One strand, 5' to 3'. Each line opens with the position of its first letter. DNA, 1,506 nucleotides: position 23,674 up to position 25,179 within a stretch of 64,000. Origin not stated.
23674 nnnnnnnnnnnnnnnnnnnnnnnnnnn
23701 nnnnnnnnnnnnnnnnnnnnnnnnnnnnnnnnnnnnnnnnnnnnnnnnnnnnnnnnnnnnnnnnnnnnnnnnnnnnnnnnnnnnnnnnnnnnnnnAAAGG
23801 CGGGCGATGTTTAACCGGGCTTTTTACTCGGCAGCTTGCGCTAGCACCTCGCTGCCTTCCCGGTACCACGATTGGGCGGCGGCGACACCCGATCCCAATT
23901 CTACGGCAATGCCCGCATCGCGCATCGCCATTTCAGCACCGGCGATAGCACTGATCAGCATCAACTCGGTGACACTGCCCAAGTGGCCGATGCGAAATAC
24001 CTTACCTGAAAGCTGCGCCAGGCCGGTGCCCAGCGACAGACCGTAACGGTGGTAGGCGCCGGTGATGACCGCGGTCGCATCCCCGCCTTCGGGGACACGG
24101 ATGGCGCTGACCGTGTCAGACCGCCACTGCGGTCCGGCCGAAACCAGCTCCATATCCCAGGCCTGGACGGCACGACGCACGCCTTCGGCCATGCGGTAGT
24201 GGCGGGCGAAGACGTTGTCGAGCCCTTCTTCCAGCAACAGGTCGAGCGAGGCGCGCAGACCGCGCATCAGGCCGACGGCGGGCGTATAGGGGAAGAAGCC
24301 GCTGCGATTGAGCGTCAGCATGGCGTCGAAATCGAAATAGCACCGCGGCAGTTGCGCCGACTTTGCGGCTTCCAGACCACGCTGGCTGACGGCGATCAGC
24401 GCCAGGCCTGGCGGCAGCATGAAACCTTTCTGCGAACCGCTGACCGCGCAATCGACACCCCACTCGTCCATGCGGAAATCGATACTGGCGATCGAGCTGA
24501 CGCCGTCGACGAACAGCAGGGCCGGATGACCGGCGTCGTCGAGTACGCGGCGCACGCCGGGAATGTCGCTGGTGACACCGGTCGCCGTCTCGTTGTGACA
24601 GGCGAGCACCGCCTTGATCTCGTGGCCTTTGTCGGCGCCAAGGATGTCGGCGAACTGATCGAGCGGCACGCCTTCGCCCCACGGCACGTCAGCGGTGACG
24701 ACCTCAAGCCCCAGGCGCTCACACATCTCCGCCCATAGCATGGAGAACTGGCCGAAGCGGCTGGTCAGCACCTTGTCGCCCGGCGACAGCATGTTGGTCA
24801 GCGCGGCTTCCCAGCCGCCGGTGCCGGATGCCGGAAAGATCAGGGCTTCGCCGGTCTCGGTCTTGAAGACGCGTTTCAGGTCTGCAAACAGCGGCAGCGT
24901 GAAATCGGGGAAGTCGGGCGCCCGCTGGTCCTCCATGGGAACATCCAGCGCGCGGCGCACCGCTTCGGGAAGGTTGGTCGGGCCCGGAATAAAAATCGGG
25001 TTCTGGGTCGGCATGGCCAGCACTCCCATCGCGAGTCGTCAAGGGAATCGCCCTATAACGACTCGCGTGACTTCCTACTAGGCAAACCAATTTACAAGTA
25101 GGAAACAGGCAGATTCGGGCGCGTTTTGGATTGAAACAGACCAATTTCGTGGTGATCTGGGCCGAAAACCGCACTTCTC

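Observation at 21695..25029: sgaA-mtkA-mtkB: a serine-cycle / glyoxylate-assimilation module likely to be mis-annotated as sucCD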

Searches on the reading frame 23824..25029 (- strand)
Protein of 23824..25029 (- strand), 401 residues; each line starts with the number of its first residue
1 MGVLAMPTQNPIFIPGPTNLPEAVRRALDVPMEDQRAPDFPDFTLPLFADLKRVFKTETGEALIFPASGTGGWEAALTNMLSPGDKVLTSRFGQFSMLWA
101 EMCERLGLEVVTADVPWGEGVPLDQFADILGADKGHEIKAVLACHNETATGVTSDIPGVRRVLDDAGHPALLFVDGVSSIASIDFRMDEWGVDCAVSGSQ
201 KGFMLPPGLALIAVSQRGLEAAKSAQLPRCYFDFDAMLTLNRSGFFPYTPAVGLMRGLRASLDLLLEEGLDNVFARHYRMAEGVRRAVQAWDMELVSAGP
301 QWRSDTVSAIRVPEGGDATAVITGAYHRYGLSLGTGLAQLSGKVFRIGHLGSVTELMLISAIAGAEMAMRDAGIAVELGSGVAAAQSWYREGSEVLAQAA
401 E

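Call 3: search_protein_families(library=ncbifam, proteins=[window:23824-25029:-], max_evalue=0.00001)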
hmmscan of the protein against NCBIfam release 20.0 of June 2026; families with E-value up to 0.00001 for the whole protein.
window:23824-25029:- (401 aa): 5 families
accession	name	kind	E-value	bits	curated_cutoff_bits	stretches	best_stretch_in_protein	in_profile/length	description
NF045640.1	AspGlyoxATaseBhcA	equivalog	2.1e-189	629.4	650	1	6-396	1-391/395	L-aspartate--glyoxylate aminotransferase BhcA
NF046070.1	PyrdoxPyrvTramin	equivalog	7.7e-51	173.1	600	1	15-362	11-357/369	pyridoxamine--pyruvate transaminase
TIGR03301.1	PhnW-AepZ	equivalog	3.3e-35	122.1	360.8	1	13-355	3-341/355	2-aminoethylphosphonate aminotransferase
NF010006.0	PRK13479.1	equivalog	4.9e-22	78.6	296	1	13-374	9-366/369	2-aminoethylphosphonate--pyruvate transaminase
TIGR02326.1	transamin_PhnW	equivalog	2.2e-17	63.3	400.8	1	14-365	8-356/363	2-aminoethylphosphonate--pyruvate transaminase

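Call 4: search_protein_families(library=pfam, proteins=[window:23824-25029:-], max_evalue=0.00001)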
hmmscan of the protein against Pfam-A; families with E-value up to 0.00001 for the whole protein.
window:23824-25029:- (401 aa): 1 family
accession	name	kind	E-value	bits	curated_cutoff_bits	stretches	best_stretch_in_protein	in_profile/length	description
PF00266.25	Aminotran_5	-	2e-20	73.6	21.5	1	51-296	52-299/371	Aminotransferase class-V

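Call 12: search_solved_structures(query=window:23824-25029:-, show_alignments=2, max_evalue=1e-20)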
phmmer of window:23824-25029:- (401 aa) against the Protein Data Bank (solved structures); distinct sequences matched with E-value up to 1e-20: 29.
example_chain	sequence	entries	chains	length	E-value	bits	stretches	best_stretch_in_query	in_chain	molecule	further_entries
6pk1_A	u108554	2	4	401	1.9e-124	418.8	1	6-390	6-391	Serine--glyoxylate aminotransferase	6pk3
2dr1_A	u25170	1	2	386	6.8e-45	156.8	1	11-352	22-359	386aa long hypothetical serine aminotransferase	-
1vjo_A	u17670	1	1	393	1.7e-41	145.6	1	12-352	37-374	alanine--glyoxylate aminotransferase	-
2z9u_A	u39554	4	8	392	2.5e-41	145.1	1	60-386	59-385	Aspartate aminotransferase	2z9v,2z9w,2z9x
2huf_A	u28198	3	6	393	1.3e-39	139.5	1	8-352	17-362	Alanine glyoxylate aminotransferase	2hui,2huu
2ch1_A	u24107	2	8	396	8.1e-37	130.2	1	13-357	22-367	3-HYDROXYKYNURENINE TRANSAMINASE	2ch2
6mfb_A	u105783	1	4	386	2.7e-36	128.5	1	12-359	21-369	Serine--pyruvate aminotransferase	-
1iug_A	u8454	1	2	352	3e-36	128.4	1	13-355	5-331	putative aspartate aminotransferase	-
3isl_A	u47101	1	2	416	4e-36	128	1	11-391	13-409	Purine catabolism protein pucG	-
1j04_A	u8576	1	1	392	2e-35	125.6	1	5-352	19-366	alanine--glyoxylate aminotransferase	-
2yob_A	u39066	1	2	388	1.7e-34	122.6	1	5-352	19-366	SERINE--PYRUVATE AMINOTRANSFERASE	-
5f9s_A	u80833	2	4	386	1.8e-34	122.5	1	5-352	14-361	Serine--pyruvate aminotransferase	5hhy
7ns7_A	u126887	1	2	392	1.8e-34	122.5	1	5-352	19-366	L-alanine:glyoxylate aminotransferase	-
1h0c_A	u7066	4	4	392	1.9e-34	122.5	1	5-352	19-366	SERINE--GLYOXYLATE AMINOTRANSFERASE | Serine--pyruvate aminotransferase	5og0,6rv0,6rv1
4kxk_A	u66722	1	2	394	1.9e-34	122.5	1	5-352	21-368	Serine--pyruvate aminotransferase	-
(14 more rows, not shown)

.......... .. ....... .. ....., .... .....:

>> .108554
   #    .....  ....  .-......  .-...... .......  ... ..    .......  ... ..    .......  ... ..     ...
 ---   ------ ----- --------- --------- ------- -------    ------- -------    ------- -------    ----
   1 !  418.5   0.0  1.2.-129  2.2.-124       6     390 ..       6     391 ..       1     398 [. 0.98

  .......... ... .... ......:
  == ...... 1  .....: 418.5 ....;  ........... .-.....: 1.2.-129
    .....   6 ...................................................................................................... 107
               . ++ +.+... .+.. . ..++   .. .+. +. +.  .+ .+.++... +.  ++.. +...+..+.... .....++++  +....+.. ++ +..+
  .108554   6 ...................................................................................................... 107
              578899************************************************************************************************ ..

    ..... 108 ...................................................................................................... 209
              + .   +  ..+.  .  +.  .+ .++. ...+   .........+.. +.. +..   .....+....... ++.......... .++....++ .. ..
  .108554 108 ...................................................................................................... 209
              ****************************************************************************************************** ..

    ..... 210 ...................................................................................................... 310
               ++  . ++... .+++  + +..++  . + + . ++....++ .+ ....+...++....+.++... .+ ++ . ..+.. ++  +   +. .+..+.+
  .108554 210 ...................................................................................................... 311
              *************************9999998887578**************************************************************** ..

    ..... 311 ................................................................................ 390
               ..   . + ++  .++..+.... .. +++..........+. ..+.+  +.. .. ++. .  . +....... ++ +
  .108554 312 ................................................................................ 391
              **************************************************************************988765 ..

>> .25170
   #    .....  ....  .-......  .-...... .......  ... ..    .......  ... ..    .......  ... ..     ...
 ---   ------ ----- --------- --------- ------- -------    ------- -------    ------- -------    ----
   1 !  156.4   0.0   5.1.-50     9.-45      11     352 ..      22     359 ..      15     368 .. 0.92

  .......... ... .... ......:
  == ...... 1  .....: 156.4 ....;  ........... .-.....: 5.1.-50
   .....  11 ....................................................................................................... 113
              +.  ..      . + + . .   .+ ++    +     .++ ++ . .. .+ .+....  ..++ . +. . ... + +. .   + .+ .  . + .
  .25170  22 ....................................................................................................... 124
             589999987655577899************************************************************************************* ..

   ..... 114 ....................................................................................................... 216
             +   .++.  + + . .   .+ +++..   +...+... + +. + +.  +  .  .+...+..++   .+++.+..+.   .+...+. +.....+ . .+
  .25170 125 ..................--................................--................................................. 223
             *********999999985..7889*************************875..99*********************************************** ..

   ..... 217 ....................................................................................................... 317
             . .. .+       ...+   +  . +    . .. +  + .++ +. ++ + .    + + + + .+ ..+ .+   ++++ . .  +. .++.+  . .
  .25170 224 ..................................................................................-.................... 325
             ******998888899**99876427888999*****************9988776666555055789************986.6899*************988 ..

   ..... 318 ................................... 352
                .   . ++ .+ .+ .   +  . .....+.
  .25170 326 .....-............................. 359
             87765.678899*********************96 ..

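Call 28: search_dna_similar(query=window:23824-25029:-, collection=plasmids, mode=protein, max_rows=60, max_evalue=1e-40, rows=spread)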
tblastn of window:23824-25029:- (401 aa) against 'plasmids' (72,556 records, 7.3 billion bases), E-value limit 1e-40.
Records with a match: 178; places in all: 186; records where one place covers at least 80% of the query: 178.
Best place of each record, by identity: 60-80% 28; <60% 150.
By first word of the organism name: Pseudosulfitobacter 45; Sinorhizobium 28; Leisingera 17; Aminobacter 12; Paracoccus 11; Caballeronia 11; Rhizobium 8; Methylobacterium 5; Burkholderia 5; Cupriavidus 4; and 22 more.
By predicted mobility (MOB-suite, as given by PLSDB): non-mobilizable 131; conjugative 33; mobilizable 14.
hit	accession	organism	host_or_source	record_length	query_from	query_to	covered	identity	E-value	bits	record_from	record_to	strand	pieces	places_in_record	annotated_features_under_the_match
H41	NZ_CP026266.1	Aminobacter sp. MSH1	bacterial isolate,soil from courtyard ...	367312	2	400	100%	60.8%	6e-161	508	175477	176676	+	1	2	aminotransferase class V-fold PLP-dependent enzyme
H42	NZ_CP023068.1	Sinorhizobium sojae CCBAU 05684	G.max,nodule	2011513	6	390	96%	62.6%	4e-165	520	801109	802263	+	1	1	record has no annotation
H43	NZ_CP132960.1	Aminobacter niigataensis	cell culture,sediment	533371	2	390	97%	61.7%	6e-162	511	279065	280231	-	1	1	aminotransferase class V-fold PLP-dependent enzyme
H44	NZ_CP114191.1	Aminobacter sp. NyZ550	-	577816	2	390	97%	61.7%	1e-161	510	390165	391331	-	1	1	aminotransferase class V-fold PLP-dependent enzyme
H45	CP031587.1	Paracoccaceae bacterium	Isolate culture,marine surface water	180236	14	401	97%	61.6%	4e-162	511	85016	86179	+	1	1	Soluble hydrogenase 42 kDa subunit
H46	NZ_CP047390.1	Agrobacterium sp. CGMCC 11546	whole organism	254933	2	393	98%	60.5%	3e-154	488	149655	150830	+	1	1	L-aspartate--glyoxylate aminotransferase BhcA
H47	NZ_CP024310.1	Sinorhizobium fredii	Phaseolus vulgaris,cell culture,plant ...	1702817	6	390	96%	61.3%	1e-162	513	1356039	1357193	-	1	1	record has no annotation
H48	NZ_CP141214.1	Sinorhizobium meliloti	alfalfa,Isolate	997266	6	390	96%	61.3%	3e-162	511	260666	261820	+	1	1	aminotransferase class V-fold PLP-dependent enzyme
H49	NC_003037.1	Sinorhizobium meliloti 1021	-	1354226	12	390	95%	62.3%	2e-156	494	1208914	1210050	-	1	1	none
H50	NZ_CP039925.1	Agrobacterium tumefaciens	-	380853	2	393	98%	59.9%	2e-152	483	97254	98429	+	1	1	bhcA: L-aspartate--glyoxylate aminotransferase BhcA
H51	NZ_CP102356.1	Paracoccus sp. SMMA_5_TC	pure culture,Lotus pond, a sulfur-borax ...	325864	2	400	100%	58.4%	7e-152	482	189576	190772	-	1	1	L-aspartate--glyoxylate aminotransferase BhcA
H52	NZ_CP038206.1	Paracoccus pantotrophus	single cell,soil associated with ...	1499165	2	390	97%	59.4%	1e-151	481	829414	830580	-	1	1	none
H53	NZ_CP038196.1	Paracoccus versutus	single cell,soil adjacent to the roots ...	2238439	2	390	97%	59.4%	2e-151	481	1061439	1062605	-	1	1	none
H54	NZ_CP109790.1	Leisingera thetidis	-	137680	6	390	96%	59.7%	2e-149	474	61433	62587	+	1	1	bhcA: L-aspartate--glyoxylate aminotransferase BhcA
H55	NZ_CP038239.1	Leisingera sp. NJS201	cell culture,Marine Biofilm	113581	6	390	96%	59.5%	2e-153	486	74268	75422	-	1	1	L-aspartate--glyoxylate aminotransferase BhcA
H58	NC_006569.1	Ruegeria pomeroyi DSS-3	-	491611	6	393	97%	58.8%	4e-148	471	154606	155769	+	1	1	bhcA: L-aspartate--glyoxylate aminotransferase BhcA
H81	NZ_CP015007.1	Aminobacter aminovorans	cell culture,soil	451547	6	391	96%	58.3%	5e-142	453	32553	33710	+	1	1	bhcA: L-aspartate--glyoxylate aminotransferase BhcA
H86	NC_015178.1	Acidiphilium multivorum AIU301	-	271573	6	401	99%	54.8%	5e-138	442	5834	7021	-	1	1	bhcA: L-aspartate--glyoxylate aminotransferase BhcA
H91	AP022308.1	Burkholderia sp. SFA1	-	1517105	14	388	94%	49.3%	4e-108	356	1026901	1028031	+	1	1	serine--glyoxylate aminotransferase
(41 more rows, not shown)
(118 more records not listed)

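Call 30: get_annotated_region(hit=H58, flank=5000)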
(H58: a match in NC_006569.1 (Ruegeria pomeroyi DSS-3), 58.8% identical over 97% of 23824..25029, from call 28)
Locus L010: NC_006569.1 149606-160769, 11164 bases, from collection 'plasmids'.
description: Ruegeria pomeroyi DSS-3 megaplasmid, complete sequence
organism: Ruegeria pomeroyi DSS-3 (NCBI taxid 246200)
taxonomy: Bacteria; Pseudomonadota; Alphaproteobacteria; Rhodobacterales; Roseobacteraceae; Ruegeria; Ruegeria pomeroyi; Ruegeria pomeroyi DSS-3
host: -; source: -; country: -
typing (MOB-suite, as given by PLSDB): non-mobilizable; replicon rep_cluster_95
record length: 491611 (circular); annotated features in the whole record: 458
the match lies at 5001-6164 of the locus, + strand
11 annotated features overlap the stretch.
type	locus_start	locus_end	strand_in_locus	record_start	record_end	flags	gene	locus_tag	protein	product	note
CDS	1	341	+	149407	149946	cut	-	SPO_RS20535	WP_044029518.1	GNAT family N-acetyltransferase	-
CDS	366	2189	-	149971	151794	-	glmS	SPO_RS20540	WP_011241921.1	glutamine--fructose-6-phosphate transaminase (isomerizing)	GO:0006040 - amino sugar metabolic process [Evidence IEA]; GO:0009252 - peptidoglycan biosynthetic process [Evidence ...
CDS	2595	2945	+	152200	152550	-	-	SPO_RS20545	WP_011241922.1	MbcA/ParS/Xre antitoxin family protein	-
CDS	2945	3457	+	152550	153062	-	-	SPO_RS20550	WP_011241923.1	RES domain-containing protein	-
CDS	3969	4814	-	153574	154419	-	bhcR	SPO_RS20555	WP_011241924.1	HTH-type transcriptional regulator BhcR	GO:0006355 - regulation of DNA-templated transcription [Evidence IEA]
CDS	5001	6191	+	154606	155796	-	bhcA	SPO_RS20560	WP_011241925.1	L-aspartate--glyoxylate aminotransferase BhcA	GO:0046296 - glycolate catabolic process [Evidence IEA]; GO:0009436 - glyoxylate catabolic process [Evidence IEA]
CDS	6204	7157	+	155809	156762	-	bhcB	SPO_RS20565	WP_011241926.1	beta-hydroxyaspartate dehydratase BhcB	GO:0046296 - glycolate catabolic process [Evidence IEA]; GO:0009436 - glyoxylate catabolic process [Evidence IEA]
CDS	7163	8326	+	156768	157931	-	bhcC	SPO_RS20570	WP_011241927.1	3-hydroxy-D-aspartate aldolase BhcC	GO:0046296 - glycolate catabolic process [Evidence IEA]; GO:0009436 - glyoxylate catabolic process [Evidence IEA]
CDS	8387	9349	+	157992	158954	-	bhcD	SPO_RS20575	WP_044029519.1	iminosuccinate reductase BhcD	GO:0046296 - glycolate catabolic process [Evidence IEA]; GO:0009436 - glyoxylate catabolic process [Evidence IEA]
CDS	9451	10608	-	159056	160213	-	-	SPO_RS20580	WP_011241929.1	MFS transporter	GO:0055085 - transmembrane transport [Evidence IEA]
CDS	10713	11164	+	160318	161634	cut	-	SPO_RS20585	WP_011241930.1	PLP-dependent aminotransferase family protein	-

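Call 31: get_annotated_region(hit=H52, flank=5000)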
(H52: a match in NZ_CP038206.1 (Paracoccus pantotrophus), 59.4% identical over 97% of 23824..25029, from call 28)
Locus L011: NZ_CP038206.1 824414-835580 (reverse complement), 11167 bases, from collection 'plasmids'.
description: Paracoccus pantotrophus strain DSM 11072 plasmid pPAN3, complete sequence
organism: Paracoccus pantotrophus (NCBI taxid 82367)
taxonomy: Bacteria; Pseudomonadota; Alphaproteobacteria; Rhodobacterales; Paracoccaceae; Paracoccus; Paracoccus pantotrophus
host: -; source: single cell,soil associated with Quercus lobator; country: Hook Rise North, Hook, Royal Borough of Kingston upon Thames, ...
typing (MOB-suite, as given by PLSDB): conjugative; replicon rep_cluster_378,rep_cluster_746; relaxase MOBP; mating-pair formation MPF_T
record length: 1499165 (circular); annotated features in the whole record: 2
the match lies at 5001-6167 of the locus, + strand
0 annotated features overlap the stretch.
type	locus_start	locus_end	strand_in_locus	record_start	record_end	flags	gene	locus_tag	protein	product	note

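Call 32: get_annotated_region(hit=H81, flank=5000)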
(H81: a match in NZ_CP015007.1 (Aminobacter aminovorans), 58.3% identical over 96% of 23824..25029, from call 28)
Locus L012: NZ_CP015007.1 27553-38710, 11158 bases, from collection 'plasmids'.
description: Aminobacter aminovorans strain KCTC 2477 plasmid pAA02, complete sequence
organism: Aminobacter aminovorans (NCBI taxid 83263)
taxonomy: Bacteria; Pseudomonadota; Alphaproteobacteria; Hyphomicrobiales; Phyllobacteriaceae; Aminobacter; Aminobacter aminovorans
host: -; source: cell culture,soil; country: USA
typing (MOB-suite, as given by PLSDB): non-mobilizable; mating-pair formation MPF_T
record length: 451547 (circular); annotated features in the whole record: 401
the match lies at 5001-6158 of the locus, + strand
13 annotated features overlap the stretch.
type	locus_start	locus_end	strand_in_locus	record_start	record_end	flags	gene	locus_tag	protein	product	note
CDS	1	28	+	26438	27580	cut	-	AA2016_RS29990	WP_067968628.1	tyramine oxidase subunit B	-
CDS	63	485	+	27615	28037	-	-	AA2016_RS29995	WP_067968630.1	Rid family hydrolase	-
CDS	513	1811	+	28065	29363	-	-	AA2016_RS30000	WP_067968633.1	FAD-binding oxidoreductase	-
CDS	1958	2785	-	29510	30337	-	-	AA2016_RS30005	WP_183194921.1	DUF6537 domain-containing protein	-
CDS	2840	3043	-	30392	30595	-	-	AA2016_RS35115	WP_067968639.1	hypothetical protein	-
CDS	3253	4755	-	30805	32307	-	-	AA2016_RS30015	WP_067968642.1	aldehyde dehydrogenase family protein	-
CDS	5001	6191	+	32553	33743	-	bhcA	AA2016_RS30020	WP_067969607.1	L-aspartate--glyoxylate aminotransferase BhcA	GO:0046296 - glycolate catabolic process [Evidence IEA]; GO:0009436 - glyoxylate catabolic process [Evidence IEA]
CDS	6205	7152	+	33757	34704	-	bhcB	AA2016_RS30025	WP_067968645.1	beta-hydroxyaspartate dehydratase BhcB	GO:0046296 - glycolate catabolic process [Evidence IEA]; GO:0009436 - glyoxylate catabolic process [Evidence IEA]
CDS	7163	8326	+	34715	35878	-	bhcC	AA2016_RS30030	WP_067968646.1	3-hydroxy-D-aspartate aldolase BhcC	GO:0046296 - glycolate catabolic process [Evidence IEA]; GO:0009436 - glyoxylate catabolic process [Evidence IEA]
CDS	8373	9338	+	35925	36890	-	bhcD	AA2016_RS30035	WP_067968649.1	iminosuccinate reductase BhcD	GO:0046296 - glycolate catabolic process [Evidence IEA]; GO:0009436 - glyoxylate catabolic process [Evidence IEA]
CDS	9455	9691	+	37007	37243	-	-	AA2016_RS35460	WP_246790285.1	hypothetical protein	-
CDS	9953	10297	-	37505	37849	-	-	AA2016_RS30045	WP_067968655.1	RidA family protein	-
CDS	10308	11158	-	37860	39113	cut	-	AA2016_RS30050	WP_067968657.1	FAD-binding oxidoreductase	-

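Call 43: get_annotated_region(hit=H45, flank=6000)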
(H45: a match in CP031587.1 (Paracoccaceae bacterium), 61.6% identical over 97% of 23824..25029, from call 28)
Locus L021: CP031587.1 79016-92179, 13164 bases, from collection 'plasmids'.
description: Paracoccaceae bacterium strain La 6 plasmid pLA6_002, complete sequence
organism: Paracoccaceae bacterium (NCBI taxid 1904441)
taxonomy: Bacteria; Pseudomonadota; Alphaproteobacteria; Rhodobacterales; Paracoccaceae; ; Paracoccaceae bacterium
host: -; source: Isolate culture,marine surface water; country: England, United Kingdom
typing (MOB-suite, as given by PLSDB): non-mobilizable
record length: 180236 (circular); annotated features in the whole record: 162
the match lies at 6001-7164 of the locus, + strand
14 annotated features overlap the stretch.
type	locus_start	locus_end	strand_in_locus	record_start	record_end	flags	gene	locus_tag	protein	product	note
CDS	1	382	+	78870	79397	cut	-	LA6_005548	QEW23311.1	Tripartite tricarboxylate transporter TctB family protein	-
CDS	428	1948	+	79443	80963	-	-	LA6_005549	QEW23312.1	Tripartite tricarboxylate transporter TctA family protein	-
CDS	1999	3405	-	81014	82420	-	-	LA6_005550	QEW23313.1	anaerobic benzoate catabolism transcriptional regulator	-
CDS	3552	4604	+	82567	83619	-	-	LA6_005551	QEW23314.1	Ketopantoate reductase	-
CDS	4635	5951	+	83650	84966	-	glyA2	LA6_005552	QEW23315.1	Serine hydroxymethyltransferase 2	-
CDS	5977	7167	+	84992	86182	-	-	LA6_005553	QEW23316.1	Soluble hydrogenase 42 kDa subunit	-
CDS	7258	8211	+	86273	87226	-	hprA_2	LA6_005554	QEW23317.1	Glycerate dehydrogenase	-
CDS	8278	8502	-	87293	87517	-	-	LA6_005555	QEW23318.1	hypothetical protein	-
CDS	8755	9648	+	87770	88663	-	folD_2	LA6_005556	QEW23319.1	Bifunctional protein FolD protein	-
CDS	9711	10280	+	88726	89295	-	-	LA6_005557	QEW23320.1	hypothetical protein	-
CDS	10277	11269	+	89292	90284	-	yitJ_2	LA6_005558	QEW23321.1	Bifunctional homocysteine S-methyltransferase/5,10-methylenetetrahydrofolate reductase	-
CDS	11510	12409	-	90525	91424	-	cynR_5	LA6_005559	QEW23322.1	Cyn operon transcriptional activator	-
CDS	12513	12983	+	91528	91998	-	tadA_2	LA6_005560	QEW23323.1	tRNA-specific adenosine deaminase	-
CDS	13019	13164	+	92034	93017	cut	-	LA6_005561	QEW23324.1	Putative thiamine biosynthesis protein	-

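Call 44: get_annotated_region(hit=H86, flank=5000)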
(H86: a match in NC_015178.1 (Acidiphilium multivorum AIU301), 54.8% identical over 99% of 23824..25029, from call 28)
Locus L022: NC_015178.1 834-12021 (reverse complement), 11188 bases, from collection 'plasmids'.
description: Acidiphilium multivorum AIU301 plasmid pACMV1, complete sequence
organism: Acidiphilium multivorum AIU301 (NCBI taxid 926570)
taxonomy: Bacteria; Pseudomonadota; Alphaproteobacteria; Rhodospirillales; Acetobacteraceae; Acidiphilium; Acidiphilium multivorum; Acidiphilium multivorum AIU301
host: -; source: -; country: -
typing (MOB-suite, as given by PLSDB): conjugative; replicon rep_cluster_748; relaxase MOBF; mating-pair formation MPF_T
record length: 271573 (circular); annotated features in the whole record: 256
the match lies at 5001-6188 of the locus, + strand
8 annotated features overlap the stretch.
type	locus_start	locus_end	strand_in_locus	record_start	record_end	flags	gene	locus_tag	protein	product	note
CDS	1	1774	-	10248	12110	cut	-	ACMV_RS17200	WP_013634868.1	EAL domain-containing protein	-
CDS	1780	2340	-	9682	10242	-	-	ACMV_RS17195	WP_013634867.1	heme NO-binding domain-containing protein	-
CDS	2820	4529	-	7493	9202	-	-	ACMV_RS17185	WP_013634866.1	IS1634 family transposase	-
CDS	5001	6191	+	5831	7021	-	bhcA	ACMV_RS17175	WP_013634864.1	L-aspartate--glyoxylate aminotransferase BhcA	GO:0046296 - glycolate catabolic process [Evidence IEA]; GO:0009436 - glyoxylate catabolic process [Evidence IEA]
CDS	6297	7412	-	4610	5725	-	-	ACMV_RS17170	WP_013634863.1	hypothetical protein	-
CDS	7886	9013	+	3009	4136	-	-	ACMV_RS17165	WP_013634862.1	site-specific integrase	GO:0015074 - DNA integration [Evidence IEA]; GO:0006310 - DNA recombination [Evidence IEA]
CDS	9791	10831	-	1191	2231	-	repB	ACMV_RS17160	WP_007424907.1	plasmid partitioning protein RepB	-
CDS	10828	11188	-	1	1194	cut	repA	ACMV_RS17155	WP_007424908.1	plasmid partitioning protein RepA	-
